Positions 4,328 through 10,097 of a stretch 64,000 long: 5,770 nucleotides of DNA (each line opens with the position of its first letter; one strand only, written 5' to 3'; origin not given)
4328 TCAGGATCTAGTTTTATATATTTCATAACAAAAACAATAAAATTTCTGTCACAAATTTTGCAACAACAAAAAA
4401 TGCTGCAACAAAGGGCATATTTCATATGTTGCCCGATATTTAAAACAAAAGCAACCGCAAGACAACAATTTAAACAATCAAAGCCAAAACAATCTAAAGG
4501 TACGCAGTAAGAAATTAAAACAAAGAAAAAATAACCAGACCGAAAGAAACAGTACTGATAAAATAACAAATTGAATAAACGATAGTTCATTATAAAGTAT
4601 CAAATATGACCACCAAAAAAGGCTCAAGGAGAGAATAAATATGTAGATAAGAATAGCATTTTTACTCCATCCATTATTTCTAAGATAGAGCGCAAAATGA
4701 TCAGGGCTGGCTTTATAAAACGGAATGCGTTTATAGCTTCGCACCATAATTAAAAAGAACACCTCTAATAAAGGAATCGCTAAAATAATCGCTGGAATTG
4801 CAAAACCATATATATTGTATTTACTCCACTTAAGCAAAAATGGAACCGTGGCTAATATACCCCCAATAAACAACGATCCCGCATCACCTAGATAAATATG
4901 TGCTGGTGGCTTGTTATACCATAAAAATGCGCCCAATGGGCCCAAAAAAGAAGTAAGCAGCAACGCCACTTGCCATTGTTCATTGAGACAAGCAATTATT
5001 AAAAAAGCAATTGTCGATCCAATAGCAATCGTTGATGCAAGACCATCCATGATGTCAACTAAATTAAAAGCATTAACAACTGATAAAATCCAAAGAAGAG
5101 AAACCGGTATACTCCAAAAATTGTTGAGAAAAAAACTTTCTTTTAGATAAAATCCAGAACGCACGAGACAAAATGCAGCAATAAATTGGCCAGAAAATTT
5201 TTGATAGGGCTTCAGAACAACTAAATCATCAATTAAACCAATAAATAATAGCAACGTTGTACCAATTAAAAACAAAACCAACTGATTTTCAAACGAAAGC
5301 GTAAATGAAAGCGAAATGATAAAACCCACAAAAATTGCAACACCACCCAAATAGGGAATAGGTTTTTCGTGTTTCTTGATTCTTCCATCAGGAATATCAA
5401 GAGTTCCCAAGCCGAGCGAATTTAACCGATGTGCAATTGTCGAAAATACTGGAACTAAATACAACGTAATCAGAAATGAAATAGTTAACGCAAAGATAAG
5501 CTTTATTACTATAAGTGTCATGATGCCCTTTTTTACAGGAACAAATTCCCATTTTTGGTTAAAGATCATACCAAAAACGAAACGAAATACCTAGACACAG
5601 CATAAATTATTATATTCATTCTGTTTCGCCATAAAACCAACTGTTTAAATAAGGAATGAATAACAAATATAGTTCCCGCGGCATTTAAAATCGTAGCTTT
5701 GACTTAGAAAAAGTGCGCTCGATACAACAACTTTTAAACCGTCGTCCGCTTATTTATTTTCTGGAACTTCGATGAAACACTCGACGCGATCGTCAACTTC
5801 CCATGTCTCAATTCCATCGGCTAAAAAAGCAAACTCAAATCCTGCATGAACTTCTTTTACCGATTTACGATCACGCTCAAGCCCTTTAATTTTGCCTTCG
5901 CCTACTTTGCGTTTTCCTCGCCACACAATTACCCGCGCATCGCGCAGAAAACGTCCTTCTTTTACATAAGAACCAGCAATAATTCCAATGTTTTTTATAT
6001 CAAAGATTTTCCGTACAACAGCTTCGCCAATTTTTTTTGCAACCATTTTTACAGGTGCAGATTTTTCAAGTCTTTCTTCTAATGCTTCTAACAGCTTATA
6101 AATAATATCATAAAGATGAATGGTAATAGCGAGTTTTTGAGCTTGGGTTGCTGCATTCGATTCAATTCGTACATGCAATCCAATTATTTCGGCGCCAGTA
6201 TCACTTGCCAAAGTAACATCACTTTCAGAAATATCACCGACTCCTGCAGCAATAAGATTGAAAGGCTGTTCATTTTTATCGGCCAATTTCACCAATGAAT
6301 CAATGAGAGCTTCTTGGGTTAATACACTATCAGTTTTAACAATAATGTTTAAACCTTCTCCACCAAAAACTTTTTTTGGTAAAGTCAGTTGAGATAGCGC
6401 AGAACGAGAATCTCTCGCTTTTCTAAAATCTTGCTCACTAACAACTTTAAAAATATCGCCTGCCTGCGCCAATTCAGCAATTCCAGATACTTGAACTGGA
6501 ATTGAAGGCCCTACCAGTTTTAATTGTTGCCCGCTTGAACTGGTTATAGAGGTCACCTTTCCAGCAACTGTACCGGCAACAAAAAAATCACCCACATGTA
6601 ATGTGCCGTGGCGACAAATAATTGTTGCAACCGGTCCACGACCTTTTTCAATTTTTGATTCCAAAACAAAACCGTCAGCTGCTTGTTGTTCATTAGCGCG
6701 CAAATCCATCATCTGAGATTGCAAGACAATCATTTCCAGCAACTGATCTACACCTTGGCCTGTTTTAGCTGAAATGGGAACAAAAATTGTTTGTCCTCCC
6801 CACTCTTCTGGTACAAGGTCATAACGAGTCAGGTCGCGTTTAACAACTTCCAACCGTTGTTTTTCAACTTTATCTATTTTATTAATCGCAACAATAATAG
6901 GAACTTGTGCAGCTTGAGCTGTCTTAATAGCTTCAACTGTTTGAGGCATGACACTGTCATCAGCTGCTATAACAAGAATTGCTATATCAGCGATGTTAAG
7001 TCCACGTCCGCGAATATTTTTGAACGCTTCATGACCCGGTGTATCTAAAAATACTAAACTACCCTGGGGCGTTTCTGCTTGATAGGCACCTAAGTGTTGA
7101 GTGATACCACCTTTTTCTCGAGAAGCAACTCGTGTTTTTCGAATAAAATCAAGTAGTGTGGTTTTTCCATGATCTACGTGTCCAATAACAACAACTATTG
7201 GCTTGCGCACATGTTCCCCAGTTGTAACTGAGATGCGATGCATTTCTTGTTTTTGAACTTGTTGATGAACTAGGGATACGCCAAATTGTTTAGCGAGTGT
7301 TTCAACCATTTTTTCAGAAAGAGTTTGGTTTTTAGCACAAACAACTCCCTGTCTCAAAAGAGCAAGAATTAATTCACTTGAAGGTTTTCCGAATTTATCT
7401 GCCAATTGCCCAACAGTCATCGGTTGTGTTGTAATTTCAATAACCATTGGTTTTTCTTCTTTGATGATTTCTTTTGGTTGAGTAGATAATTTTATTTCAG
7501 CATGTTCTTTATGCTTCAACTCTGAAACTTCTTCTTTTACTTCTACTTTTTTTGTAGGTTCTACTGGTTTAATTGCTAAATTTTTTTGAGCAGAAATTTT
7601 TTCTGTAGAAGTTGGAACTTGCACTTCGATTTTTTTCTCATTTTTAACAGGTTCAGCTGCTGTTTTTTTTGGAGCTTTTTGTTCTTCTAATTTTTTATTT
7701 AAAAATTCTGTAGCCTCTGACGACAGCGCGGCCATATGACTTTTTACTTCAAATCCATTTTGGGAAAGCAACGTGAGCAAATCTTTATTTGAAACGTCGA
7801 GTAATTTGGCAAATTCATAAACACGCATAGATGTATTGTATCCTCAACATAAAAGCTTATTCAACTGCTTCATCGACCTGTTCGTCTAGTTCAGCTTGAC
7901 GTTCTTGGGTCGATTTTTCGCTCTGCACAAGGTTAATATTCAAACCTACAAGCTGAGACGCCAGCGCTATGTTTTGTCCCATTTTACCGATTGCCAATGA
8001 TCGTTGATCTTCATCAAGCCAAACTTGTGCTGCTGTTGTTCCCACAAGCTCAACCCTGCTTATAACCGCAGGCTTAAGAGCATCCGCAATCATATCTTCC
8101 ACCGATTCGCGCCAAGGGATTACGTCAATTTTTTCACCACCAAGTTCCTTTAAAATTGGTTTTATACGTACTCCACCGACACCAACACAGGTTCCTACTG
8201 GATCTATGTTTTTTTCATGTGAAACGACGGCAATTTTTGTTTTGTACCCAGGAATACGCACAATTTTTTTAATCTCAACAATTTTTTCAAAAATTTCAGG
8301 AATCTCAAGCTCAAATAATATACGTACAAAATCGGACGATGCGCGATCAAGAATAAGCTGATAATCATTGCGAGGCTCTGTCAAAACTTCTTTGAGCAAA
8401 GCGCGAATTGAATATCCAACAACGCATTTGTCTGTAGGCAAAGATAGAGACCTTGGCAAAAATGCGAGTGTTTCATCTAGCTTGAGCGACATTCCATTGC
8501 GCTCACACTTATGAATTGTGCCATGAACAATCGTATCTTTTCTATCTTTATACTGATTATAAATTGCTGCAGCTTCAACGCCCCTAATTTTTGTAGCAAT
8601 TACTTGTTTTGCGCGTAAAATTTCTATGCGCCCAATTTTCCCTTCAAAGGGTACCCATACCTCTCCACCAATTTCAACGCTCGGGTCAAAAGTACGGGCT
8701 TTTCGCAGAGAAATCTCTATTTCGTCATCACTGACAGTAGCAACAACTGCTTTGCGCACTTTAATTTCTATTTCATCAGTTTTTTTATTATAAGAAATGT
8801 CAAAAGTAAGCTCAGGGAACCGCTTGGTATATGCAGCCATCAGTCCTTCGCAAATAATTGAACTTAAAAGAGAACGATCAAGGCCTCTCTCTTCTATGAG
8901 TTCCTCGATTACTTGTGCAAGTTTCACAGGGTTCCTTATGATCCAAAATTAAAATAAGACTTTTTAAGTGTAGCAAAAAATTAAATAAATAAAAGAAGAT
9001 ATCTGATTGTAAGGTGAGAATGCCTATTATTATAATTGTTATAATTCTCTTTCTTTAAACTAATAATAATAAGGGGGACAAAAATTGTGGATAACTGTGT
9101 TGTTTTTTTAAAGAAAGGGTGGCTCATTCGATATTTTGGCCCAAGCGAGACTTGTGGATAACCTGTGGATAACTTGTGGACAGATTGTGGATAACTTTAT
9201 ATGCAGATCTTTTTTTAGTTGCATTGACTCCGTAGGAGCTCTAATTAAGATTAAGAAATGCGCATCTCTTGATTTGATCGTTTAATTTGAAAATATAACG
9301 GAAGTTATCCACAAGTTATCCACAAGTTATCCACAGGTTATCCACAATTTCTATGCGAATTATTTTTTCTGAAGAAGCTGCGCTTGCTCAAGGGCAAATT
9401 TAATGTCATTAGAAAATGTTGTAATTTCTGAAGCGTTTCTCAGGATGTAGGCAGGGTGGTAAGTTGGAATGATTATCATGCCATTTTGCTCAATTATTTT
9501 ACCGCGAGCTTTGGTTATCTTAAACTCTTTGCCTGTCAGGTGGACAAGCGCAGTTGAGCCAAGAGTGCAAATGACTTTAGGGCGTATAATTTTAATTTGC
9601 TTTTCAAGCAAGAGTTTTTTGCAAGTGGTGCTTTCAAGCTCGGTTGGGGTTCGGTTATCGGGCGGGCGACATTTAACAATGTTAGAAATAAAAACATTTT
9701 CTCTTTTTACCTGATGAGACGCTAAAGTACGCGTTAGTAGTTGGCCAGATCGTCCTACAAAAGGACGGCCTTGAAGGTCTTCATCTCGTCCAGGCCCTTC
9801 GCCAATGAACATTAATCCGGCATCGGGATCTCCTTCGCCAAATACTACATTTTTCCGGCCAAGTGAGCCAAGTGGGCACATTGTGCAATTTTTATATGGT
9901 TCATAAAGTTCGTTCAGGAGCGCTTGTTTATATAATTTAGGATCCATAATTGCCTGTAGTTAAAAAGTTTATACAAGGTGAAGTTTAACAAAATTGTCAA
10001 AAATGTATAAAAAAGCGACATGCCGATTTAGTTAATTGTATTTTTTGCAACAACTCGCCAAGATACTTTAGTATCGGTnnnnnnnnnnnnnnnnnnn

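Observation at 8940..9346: Mirror-image arrays of consensus DnaA boxes: a candidate replication origin (or DnaA-titration locus) with no dnaA nearby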

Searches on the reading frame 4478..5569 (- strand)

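Call 8: search_protein_families(library=ncbifam, proteins=[window:4478-5569:-], max_evalue=0.00001)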
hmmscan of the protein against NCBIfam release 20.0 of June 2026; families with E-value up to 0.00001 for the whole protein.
window:4478-5569:- (363 aa): 3 families
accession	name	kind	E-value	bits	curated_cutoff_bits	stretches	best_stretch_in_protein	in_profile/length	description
NF053644.1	MraY_archaea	equivalog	1.5e-21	77.1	450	1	123-269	152-298/340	pseudomurein biosynthesis MraY family phospho-N-acetylmuramoyl-pentapeptide-transferase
TIGR02380.1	ECA_wecA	exception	6e-21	75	326.05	1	33-353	4-335/346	UDP-N-acetylglucosamine--undecaprenyl-phosphate N-acetylglucosaminephosphotransferase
TIGR00445.1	mraY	equivalog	6.6e-20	71.8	192.05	1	59-317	25-310/321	phospho-N-acetylmuramoyl-pentapeptide-transferase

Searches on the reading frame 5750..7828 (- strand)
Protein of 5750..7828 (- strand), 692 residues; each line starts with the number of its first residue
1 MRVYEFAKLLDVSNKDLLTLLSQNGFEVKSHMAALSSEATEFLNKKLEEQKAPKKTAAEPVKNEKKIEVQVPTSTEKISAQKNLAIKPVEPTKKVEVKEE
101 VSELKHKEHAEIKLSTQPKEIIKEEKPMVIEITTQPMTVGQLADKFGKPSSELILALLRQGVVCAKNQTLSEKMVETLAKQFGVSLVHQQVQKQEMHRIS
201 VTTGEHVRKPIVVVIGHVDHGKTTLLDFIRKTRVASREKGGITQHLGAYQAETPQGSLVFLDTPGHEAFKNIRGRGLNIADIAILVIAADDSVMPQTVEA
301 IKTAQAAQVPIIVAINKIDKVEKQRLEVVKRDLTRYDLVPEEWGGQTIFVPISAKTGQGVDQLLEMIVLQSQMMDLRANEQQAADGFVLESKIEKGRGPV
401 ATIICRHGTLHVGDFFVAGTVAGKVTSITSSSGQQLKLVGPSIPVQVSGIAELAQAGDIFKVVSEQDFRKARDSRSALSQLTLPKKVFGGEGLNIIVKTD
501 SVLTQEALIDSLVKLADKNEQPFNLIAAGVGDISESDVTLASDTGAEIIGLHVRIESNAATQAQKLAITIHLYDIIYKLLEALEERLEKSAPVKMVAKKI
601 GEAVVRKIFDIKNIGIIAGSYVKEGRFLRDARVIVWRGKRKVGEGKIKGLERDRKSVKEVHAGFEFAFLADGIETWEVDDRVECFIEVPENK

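Call 8: search_protein_families(library=ncbifam, proteins=[window:5750-7828:-], max_evalue=0.00001)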
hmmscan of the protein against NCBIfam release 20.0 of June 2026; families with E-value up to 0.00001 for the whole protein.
window:5750-7828:- (692 aa): 43 families (the best 25 are shown)
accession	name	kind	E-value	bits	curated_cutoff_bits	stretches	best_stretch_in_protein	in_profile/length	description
TIGR00487.1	IF-2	equivalog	3e-159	531.5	424.4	1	133-687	8-579/587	translation initiation factor IF-2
NF003078.0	PRK04004.1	equivalog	5.3e-62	210.2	468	2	204-323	6-143/598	translation initiation factor IF-2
TIGR00491.2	aIF-2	equivalog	8.2e-53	179.7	554.75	3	207-322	2-135/591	translation initiation factor IF-2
NF011418.0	PRK14845.1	equivalog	8.6e-46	156.2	756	3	223-322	475-592/1049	translation initiation factor IF-2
TIGR00475.1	selB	equivalog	2.6e-31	109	242.25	1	211-419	2-212/581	selenocysteine-specific translation elongation factor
TIGR00231.1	small_GTP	domain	1.4e-29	103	42.5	1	211-367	5-162/164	GTP-binding protein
NF009373.0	PRK12736.1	subfamily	1.1e-17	63.9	452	1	212-415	15-242/394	elongation factor Tu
TIGR03680.1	eif2g_arch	equivalog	2.1e-17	63.5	514.5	1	258-368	83-193/407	translation initiation factor IF-2 subunit gamma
NF003077.0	PRK04000.1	equivalog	1e-16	61.1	315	1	258-369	87-198/412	translation initiation factor IF-2 subunit gamma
NF009372.0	PRK12735.1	subfamily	4.2e-16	58.8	479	1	212-414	15-243/396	elongation factor Tu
NF000766.0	PRK00049.1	subfamily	8.1e-16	57.8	449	1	212-414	15-243/396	elongation factor Tu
TIGR01393.1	lepA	equivalog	1.1e-15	57.1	533.9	1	213-415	7-221/595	translation elongation factor 4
NF008969.0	PRK12317.1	subfamily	1.1e-15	57.1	502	1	237-362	67-196/426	elongation factor 1-alpha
TIGR00485.1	EF-Tu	equivalog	2.7e-15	56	522.4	1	212-414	15-241/394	elongation factor Tu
TIGR01394.1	TypA_BipA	equivalog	3.1e-15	55.4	757.3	1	212-331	4-139/594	translational GTPase TypA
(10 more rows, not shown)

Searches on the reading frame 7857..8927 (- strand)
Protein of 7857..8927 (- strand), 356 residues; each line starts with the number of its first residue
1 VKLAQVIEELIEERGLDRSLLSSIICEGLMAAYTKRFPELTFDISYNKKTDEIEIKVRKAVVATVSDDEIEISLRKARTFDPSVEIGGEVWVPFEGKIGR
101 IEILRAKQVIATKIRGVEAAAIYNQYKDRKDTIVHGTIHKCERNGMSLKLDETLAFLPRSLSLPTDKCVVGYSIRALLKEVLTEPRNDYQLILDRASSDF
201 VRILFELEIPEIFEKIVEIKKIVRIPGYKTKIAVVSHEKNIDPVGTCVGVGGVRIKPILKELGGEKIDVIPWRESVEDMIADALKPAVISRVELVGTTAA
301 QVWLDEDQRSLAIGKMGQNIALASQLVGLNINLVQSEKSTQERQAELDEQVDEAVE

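Call 8: search_protein_families(library=ncbifam, proteins=[window:7857-8927:-], max_evalue=0.00001)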
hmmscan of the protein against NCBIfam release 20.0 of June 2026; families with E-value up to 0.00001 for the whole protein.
window:7857-8927:- (356 aa): 4 families
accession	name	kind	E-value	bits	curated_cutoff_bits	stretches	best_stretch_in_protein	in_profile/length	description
TIGR01953.1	NusA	equivalog_domain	1.1e-95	320.5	253.4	1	3-336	2-338/340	transcription termination factor NusA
NF006645.0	PRK09202.4-5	equivalog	6.7e-47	160.3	532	1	3-344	19-378/540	transcription termination/antitermination protein NusA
NF006642.0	PRK09202.4-1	equivalog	2.9e-24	85.5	687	1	72-339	102-378/614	transcription termination/antitermination protein NusA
TIGR01952.1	nusA_arch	equivalog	4.6e-09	36.7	74.35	1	242-328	42-130/141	NusA-like transcription termination signal-binding factor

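Call 16: find_encoding_contigs(protein=window:7857-8927:-, flank=10000, max_places=6)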
Protein window:7857-8927:- (356 aa): no gene with exactly this product is on record in the collection.

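Call 17: find_related_loci(query=window:7857-8927:-, collection=genome_contigs, flank=10000)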
Query window:7857-8927:- (356 aa) in genome_contigs; peptide patterns used: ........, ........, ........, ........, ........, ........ (x = any residue, [..] = any of these).
600 stretches matched a pattern (row limit reached: there are more); 499 encode a relative of the query (tblastn E <= 1e-3); the best 80 are kept; 80 distinct loci.
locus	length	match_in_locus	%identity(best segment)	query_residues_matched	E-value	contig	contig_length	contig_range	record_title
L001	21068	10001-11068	95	1-356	0e+0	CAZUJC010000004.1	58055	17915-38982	MAG TPA_asm: uncultured Pseudomonadota bacterium isolate SRP150892_co2_472 genome assembly, contig: NODE_558_length_5805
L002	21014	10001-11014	75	1-338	5e-173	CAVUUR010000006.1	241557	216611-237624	MAG: uncultured bacterium isolate MFD01188.bin.2.122 genome assembly, contig: contig_19111, whole genome shotgun sequenc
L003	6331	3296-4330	67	1-345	8e-160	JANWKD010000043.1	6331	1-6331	MAG: Candidatus Babeliales bacterium isolate CRAIB_MAG84 c_000000063300, whole genome shotgun sequence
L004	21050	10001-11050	68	1-352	4e-156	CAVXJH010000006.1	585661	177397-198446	MAG: Candidatus Babeliales bacterium isolate MFD03323.bin.2.33 genome assembly, contig: contig_45610, whole genome shotg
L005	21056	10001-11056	64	1-352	5e-156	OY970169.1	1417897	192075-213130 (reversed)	MAG: uncultured bacterium isolate MFD02248.bin.2.92 genome assembly, chromosome: 1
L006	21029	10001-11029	65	1-342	6e-154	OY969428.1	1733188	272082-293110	MAG: uncultured bacterium isolate MFD04492.bin.1.142 genome assembly, chromosome: 1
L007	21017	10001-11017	68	1-340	1e-152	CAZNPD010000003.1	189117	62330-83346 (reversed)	MAG TPA_asm: uncultured Pseudomonadota bacterium isolate binchicken_co1_101 genome assembly, contig: NODE_56_length_1891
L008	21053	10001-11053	66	1-349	2e-150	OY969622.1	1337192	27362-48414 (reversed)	MAG: Candidatus Babeliales bacterium isolate MFD04434.bin.c.2 genome assembly, chromosome: 1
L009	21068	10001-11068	61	1-356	5e-148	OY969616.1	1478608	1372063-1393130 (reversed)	MAG: uncultured bacterium isolate MFD04463.bin.c.16 genome assembly, chromosome: 1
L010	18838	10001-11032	64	1-342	4e-145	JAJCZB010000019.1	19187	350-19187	MAG: Candidatus Dependentiae bacterium isolate OFTM129 OFTM129_18, whole genome shotgun sequence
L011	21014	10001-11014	63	1-339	9e-144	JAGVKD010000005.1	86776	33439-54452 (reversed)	MAG: Candidatus Babeliales bacterium isolate SW_44 c_000000010865, whole genome shotgun sequence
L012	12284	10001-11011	62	1-337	5e-142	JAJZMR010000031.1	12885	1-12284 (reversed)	MAG: bacterium isolate MAS3.bin28 NODE_10155_length_12885_cov_1.149867, whole genome shotgun sequence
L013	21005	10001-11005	63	3-337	2e-141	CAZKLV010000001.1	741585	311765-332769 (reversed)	MAG TPA_asm: uncultured Pseudomonadota bacterium isolate SRP262948_co1_104 genome assembly, contig: NODE_1_length_741585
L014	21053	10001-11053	59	1-353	1e-141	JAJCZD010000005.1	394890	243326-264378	MAG: Candidatus Dependentiae bacterium isolate OFTM184 OFTM184_4, whole genome shotgun sequence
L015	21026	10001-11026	61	1-341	7e-141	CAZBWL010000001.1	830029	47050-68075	MAG TPA_asm: uncultured Pseudomonadota bacterium isolate SRP242652_co2_172 genome assembly, contig: NODE_2_length_830029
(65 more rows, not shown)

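Call 50: find_homologous_proteins(query=window:7857-8927:-, max_evalue=1e-60)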
Query window:7857-8927:- (356 aa): 1768 proteins with E <= 1e-60 among 8000 candidates; the best 120 are listed.
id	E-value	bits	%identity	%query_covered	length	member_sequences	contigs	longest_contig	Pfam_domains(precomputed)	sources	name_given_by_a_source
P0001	4.0e-224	761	100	100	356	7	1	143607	PF13184.13,PF26594.2,PF08529.17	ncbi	-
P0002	5.8e-188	642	81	100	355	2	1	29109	PF13184.13,PF26594.2,PF08529.17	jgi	jgi:N utilization substance protein A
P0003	2.2e-184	630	80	100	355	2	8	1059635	PF13184.13,PF26594.2,PF08529.17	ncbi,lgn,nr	ncbi:MAG TPA: transcription termination factor NusA [Candidatus Babeliales bacterium]|nr:transcripti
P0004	3.1e-181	620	79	100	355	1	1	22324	PF13184.13,PF26594.2,PF08529.17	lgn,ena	-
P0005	4.0e-180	616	79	100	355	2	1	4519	PF13184.13,PF26594.2,PF08529.17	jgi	jgi:N utilization substance protein A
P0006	1.0e-178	612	79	99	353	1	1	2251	PF13184.13,PF26594.2,PF08529.17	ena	-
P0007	2.3e-178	611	79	99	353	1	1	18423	PF13184.13,PF26594.2,PF08529.17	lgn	-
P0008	2.9e-178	610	79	99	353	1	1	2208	PF13184.13,PF26594.2,PF08529.17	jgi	-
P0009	7.2e-169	579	78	94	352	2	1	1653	PF13184.13,PF26594.2,PF08529.17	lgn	-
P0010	7.5e-168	576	74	97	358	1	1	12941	PF13184.13,PF26594.2,PF08529.17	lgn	-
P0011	5.3e-165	567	72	100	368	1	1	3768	PF13184.13,PF26594.2,PF08529.17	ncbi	-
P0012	1.4e-163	562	75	95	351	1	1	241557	PF13184.13,PF26594.2,PF08529.17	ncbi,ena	-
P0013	5.6e-161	554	74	97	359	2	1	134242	PF13184.13,PF26594.2,PF08529.17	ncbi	-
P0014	3.8e-160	551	71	97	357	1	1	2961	PF13184.13,PF26594.2,PF08529.17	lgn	-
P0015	6.0e-160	550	72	95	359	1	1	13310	PF13184.13,PF26594.2,PF08529.17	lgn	-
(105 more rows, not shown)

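Call 51: find_encoding_contigs(protein=P0001, flank=10000, max_places=3)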
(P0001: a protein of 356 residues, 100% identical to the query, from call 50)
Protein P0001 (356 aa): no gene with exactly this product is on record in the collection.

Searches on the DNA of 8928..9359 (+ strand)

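Call 61: search_dna_similar(query=window:8928-9359:+, collection=plasmids, mode=distant, max_rows=8)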
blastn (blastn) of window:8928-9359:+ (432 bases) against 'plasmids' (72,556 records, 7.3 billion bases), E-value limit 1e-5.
Records with a match: 1; places in all: 1; records where one place covers at least 80% of the query: 0.
Best place of each record, by identity: 90-95% 1.
By first word of the organism name: Candidatus 1.
By predicted mobility (MOB-suite, as given by PLSDB): non-mobilizable 1.
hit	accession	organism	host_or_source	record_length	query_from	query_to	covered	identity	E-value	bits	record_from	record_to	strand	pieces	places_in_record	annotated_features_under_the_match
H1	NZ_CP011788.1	Candidatus Palibaumannia cicadellinicola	Draeculacephala minerva,tissue ...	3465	375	419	10%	93.3%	1e-8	69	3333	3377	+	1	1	none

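Call 62: get_annotated_region(hit=H1, flank=400)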
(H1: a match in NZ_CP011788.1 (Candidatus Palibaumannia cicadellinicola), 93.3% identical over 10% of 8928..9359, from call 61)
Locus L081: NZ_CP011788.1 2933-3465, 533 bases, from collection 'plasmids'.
description: Candidatus Palibaumannia cicadellinicola strain B-GSS plasmid unnamed, complete sequence
organism: Candidatus Palibaumannia cicadellinicola (NCBI taxid 186490)
taxonomy: Bacteria; Pseudomonadota; Gammaproteobacteria; ; ; Candidatus Palibaumannia; Candidatus Palibaumannia cicadellinicola
host: -; source: Draeculacephala minerva,tissue sample,bacteriome; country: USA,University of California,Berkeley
typing (MOB-suite, as given by PLSDB): non-mobilizable; replicon rep_cluster_1539
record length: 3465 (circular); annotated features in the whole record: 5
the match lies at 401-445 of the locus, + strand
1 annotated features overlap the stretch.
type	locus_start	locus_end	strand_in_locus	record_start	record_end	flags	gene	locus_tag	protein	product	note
CDS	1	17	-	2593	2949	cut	-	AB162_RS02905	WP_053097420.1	phospholipase D-like domain-containing protein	-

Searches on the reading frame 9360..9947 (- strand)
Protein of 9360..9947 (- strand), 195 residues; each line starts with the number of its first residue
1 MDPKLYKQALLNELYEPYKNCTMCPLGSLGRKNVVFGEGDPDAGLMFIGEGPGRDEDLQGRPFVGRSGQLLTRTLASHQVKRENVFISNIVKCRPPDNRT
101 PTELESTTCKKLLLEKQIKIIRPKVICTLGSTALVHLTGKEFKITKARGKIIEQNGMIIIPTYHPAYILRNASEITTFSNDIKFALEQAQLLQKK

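Call 8: search_protein_families(library=ncbifam, proteins=[window:9360-9947:-], max_evalue=0.00001)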
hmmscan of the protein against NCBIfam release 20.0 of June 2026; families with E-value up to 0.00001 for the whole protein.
window:9360-9947:- (195 aa): 3 families
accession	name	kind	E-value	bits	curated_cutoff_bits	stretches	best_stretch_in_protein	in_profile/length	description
NF040953.1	Arch_udg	equivalog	2.1e-54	183.8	250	1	12-184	2-181/184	type-4 uracil-DNA glycosylase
TIGR00758.1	UDG_fam4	subfamily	6.4e-53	179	125.3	1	21-186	1-167/173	uracil-DNA glycosylase, family 4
TIGR03914.1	UDG_fam_dom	hypoth_equivalog_domain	4.1e-39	134.6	189.95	1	9-176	43-216/231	UdgX family uracil-DNA binding protein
